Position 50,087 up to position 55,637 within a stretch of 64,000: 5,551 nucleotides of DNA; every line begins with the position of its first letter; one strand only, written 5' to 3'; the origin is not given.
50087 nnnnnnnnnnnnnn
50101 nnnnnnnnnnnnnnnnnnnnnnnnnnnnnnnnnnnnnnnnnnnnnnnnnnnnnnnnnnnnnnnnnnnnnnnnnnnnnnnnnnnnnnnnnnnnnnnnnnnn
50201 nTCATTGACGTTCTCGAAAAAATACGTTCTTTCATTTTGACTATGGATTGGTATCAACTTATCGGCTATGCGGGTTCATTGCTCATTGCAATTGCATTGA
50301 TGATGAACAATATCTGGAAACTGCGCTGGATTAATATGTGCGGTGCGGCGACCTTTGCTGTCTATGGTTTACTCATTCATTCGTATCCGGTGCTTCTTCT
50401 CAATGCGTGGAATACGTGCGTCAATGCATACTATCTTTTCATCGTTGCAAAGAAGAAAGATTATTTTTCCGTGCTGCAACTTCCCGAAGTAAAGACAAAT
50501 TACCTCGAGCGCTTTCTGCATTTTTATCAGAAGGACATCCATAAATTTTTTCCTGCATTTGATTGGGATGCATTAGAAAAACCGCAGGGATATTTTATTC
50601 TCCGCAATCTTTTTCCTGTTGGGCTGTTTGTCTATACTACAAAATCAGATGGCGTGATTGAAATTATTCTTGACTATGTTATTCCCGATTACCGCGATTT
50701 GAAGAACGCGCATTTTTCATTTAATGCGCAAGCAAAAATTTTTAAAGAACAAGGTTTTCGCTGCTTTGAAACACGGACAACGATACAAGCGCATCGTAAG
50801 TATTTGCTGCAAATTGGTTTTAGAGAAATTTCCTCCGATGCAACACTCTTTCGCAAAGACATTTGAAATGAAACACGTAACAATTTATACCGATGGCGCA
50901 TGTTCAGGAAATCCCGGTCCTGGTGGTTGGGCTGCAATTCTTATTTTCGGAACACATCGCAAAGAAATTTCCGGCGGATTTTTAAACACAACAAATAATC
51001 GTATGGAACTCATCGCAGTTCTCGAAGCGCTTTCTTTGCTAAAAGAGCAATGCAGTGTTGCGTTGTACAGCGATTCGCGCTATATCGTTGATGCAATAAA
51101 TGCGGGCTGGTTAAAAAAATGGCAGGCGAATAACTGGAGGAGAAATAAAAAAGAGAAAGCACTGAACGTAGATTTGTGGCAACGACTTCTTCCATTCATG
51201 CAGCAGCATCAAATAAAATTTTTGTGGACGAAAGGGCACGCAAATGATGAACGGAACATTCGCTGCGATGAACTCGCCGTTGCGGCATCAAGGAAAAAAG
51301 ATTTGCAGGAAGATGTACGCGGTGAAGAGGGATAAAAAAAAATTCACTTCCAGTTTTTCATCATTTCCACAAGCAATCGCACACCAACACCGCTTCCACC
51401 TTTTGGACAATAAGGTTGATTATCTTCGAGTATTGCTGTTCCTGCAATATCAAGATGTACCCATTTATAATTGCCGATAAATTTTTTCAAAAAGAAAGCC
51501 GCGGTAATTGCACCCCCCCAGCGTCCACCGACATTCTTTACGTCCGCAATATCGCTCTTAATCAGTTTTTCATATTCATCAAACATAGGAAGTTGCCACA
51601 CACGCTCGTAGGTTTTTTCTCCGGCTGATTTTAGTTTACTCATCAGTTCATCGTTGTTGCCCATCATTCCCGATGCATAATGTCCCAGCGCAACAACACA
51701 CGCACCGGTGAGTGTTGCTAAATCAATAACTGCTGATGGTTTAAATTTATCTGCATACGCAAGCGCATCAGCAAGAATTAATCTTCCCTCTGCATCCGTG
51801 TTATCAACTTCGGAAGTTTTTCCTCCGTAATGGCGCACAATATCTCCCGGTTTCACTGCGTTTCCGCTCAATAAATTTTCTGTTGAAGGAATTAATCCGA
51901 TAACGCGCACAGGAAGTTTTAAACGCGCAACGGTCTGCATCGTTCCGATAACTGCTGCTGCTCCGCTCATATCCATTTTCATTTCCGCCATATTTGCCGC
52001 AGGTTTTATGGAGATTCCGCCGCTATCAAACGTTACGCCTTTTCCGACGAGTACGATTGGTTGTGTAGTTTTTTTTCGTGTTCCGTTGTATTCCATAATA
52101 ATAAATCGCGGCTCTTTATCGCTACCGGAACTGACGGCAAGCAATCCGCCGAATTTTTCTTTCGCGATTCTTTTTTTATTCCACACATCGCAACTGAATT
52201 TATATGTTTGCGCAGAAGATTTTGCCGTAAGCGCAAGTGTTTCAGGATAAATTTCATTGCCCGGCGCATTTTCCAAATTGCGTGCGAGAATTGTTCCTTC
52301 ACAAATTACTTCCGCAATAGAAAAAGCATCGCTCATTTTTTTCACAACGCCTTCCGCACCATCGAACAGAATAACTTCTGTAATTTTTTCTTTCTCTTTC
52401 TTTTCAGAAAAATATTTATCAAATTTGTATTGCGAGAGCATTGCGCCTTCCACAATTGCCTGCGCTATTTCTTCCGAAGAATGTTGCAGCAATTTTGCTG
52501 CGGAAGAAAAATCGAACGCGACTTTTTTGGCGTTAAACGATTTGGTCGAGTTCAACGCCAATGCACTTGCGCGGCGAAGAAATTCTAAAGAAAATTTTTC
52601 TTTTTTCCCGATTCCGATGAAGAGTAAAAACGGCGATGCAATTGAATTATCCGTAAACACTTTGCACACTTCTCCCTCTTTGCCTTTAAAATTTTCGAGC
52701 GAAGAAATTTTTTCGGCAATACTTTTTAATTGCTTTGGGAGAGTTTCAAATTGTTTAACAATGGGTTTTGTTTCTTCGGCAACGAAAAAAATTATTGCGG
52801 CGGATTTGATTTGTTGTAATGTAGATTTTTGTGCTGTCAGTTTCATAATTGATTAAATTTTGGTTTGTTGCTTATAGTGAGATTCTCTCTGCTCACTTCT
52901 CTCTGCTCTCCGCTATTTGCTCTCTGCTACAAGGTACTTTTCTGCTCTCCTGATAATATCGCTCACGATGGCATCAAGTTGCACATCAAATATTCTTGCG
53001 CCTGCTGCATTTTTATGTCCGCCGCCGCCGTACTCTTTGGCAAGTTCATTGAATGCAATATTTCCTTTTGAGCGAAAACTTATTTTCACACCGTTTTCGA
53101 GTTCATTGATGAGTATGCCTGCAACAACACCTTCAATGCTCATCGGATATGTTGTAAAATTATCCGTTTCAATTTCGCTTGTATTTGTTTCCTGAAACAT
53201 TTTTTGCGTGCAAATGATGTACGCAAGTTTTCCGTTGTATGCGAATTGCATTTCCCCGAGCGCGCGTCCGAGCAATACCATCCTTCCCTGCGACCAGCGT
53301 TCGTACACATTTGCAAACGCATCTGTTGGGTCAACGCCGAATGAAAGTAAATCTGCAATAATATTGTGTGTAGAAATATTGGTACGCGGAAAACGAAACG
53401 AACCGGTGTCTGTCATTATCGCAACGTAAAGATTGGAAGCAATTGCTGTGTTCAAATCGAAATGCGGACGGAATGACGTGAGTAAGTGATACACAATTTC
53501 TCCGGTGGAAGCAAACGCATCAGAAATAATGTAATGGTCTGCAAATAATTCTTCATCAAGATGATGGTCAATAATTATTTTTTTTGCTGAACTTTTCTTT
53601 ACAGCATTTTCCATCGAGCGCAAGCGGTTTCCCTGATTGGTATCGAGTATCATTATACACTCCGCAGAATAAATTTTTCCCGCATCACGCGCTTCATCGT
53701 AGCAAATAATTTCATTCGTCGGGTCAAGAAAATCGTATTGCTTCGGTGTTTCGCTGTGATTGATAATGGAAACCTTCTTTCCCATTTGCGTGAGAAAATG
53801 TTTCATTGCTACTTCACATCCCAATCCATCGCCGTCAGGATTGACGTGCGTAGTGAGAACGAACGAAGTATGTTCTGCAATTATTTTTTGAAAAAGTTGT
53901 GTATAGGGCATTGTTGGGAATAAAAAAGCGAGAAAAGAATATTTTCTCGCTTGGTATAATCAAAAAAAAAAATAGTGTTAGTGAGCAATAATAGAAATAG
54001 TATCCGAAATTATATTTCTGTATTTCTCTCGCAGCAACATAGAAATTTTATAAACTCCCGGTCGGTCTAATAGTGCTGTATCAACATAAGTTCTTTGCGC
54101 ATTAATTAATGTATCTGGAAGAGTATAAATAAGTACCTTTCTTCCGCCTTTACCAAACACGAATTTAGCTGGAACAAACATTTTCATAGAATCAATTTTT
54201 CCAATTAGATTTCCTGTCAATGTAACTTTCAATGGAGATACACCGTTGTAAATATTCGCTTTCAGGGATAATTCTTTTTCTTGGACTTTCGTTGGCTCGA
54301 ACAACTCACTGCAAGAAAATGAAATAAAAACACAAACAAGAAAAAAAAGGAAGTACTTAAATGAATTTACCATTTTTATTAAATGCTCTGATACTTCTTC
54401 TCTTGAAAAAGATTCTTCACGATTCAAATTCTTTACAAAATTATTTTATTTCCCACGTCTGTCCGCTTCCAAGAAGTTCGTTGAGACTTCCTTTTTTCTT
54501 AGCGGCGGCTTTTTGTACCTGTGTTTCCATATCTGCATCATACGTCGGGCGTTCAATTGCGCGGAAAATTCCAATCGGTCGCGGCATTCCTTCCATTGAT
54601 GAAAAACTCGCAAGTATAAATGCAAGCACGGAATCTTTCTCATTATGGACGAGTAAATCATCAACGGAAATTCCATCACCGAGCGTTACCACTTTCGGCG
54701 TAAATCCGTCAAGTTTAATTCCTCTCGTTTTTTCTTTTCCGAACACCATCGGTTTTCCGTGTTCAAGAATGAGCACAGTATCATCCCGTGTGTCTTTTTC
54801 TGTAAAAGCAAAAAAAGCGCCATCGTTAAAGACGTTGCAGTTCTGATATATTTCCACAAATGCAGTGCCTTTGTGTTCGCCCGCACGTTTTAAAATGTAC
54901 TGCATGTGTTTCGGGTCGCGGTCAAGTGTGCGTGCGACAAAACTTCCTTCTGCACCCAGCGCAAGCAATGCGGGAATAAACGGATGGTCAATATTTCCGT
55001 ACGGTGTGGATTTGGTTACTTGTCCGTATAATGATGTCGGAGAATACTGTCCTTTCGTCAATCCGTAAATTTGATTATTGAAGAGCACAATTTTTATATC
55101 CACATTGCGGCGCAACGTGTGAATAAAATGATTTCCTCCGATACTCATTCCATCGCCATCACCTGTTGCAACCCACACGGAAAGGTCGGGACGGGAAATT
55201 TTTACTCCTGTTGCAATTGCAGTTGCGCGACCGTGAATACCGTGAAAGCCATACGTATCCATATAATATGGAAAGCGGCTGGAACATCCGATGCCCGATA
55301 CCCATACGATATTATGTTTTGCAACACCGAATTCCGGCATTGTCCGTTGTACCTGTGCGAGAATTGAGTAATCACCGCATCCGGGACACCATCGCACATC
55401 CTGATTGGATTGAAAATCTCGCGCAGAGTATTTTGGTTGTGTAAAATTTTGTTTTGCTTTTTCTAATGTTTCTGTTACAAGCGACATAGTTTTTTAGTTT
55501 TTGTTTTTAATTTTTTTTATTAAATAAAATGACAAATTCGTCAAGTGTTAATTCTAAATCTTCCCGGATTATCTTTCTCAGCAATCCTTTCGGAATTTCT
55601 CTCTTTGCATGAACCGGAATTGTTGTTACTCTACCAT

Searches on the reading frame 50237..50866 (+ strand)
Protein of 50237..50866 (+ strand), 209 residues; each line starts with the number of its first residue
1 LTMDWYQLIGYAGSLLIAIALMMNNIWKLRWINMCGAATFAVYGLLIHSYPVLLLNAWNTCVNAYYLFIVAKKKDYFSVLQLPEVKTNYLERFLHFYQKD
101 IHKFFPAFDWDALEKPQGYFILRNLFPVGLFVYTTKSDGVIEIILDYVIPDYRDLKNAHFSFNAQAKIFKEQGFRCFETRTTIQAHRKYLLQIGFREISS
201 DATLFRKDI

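Call 24: search_protein_families(library=pfam, proteins=[window:50237-50866:+], max_evalue=0.00001)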
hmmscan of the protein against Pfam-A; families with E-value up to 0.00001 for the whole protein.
window:50237-50866:+ (209 aa): 0 families

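Call 52: search_protein_families(library=pfam, proteins=[window:50237-50866:+], max_evalue=0.01)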
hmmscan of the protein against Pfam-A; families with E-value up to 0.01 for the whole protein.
window:50237-50866:+ (209 aa): 1 family
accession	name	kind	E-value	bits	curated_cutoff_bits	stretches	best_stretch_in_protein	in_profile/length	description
PF10688.14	Imp-YgjV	-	0.00019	21.7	23.5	1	3-68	88-153/159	Bacterial inner membrane protein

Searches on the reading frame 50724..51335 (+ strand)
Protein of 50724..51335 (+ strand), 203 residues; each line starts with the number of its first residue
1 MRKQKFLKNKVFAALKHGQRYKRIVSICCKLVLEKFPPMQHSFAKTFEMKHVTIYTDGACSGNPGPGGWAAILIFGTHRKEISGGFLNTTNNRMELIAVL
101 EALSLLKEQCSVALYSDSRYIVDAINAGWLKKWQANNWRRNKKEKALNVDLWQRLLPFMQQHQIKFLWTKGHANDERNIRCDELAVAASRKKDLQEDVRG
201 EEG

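Call 52: search_protein_families(library=pfam, proteins=[window:50724-51335:+], max_evalue=0.01)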
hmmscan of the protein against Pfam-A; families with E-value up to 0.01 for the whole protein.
window:50724-51335:+ (203 aa): 1 family
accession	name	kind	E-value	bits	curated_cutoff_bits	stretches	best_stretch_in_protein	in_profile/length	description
PF00075.30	RNase_H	-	1.8e-42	145.3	25.8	1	50-189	2-140/141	RNase H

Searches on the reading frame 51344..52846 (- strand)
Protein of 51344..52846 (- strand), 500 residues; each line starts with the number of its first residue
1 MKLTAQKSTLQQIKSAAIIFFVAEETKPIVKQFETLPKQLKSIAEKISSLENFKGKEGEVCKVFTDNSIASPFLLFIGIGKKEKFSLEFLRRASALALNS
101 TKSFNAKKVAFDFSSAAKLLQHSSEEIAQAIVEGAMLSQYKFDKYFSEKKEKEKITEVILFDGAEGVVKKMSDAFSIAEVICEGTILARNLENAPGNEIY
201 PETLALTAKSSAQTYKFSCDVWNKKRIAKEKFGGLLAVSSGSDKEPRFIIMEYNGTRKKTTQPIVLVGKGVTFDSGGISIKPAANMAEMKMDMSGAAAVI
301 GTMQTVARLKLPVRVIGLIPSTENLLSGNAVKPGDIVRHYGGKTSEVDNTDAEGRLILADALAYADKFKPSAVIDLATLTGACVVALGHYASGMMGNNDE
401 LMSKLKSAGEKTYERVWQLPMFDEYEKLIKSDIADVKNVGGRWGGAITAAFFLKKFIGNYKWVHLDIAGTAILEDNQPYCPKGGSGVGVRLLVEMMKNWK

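Call 24: search_protein_families(library=pfam, proteins=[window:51344-52846:-], max_evalue=0.00001)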
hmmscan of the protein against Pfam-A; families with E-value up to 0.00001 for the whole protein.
window:51344-52846:- (500 aa): 2 families
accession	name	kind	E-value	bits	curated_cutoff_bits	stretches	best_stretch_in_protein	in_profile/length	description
PF00883.26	Peptidase_M17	-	7.4e-127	423.3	25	1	187-493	2-310/310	Cytosol aminopeptidase family, catalytic domain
PF02789.23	Peptidase_M17_N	-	3.6e-21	75.8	23.4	1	21-149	3-129/129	Cytosol aminopeptidase family, N-terminal domain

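Call 70: find_homologous_proteins(query=window:51344-52846:-, max_evalue=1e-50)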
Query window:51344-52846:- (500 aa): 7998 proteins with E <= 1e-50 among 8000 candidates; the best 120 are listed.
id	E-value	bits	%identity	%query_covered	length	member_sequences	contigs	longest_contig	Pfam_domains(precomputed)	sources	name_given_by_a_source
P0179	0.0e+0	1097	100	100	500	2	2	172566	PF00883.27,PF02789.24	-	-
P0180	2.1e-258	876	79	100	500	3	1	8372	PF00883.27,PF02789.24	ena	-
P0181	3.1e-255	866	78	100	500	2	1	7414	PF00883.27,PF02789.24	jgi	-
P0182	3.0e-254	862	77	100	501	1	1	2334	PF00883.27,PF02789.24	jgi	-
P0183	1.1e-251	854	77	100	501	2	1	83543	PF00883.27,PF02789.24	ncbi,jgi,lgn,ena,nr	ncbi:MAG: leucyl aminopeptidase [Ignavibacteriales bacterium]|nr:leucyl aminopeptidase [Ignavibacter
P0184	3.5e-248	842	76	100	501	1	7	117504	PF00883.27,PF02789.24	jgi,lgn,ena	jgi:leucyl aminopeptidase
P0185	1.5e-204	699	63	100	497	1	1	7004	PF00883.27,PF02789.24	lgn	-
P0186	6.1e-204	697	63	100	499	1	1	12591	PF00883.27,PF02789.24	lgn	-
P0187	1.5e-203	695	62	100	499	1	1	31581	PF00883.27,PF02789.24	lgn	-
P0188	3.8e-203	694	63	100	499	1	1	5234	PF00883.27,PF02789.24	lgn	-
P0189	2.2e-201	688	62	100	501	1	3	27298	PF00883.27,PF02789.24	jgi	-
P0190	8.5e-201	686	63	100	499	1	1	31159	PF00883.27,PF02789.24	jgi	jgi:leucyl aminopeptidase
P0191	5.6e-200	684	62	100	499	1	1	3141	PF00883.27,PF02789.24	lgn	-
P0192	5.9e-200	683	62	100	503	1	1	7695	PF00883.27,PF02789.24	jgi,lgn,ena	-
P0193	2.9e-198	678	63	100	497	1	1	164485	PF00883.27,PF02789.24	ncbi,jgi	jgi:leucyl aminopeptidase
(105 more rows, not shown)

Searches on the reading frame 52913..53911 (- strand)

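Call 24: search_protein_families(library=pfam, proteins=[window:52913-53911:-], max_evalue=0.00001)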
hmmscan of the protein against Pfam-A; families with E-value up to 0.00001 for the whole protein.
window:52913-53911:- (332 aa): 2 families
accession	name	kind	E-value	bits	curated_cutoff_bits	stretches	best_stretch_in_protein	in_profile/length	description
PF01368.27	DHH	-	3.4e-15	56.9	28.1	1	18-165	3-125/125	DHH family, N-terminal domain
PF02272.25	DHHA1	-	3.2e-12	47.3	25.9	1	238-322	9-99/102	DHHA1 domain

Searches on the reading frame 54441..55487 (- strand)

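Call 24: search_protein_families(library=pfam, proteins=[window:54441-55487:-], max_evalue=0.00001)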
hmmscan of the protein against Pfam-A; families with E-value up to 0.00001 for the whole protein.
window:54441-55487:- (348 aa): 1 family
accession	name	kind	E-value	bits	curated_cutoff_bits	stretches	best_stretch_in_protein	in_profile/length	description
PF02775.26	TPP_enzyme_C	-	1.9e-31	109.4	21.9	1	66-213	2-151/151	Thiamine pyrophosphate enzyme, C-terminal TPP binding domain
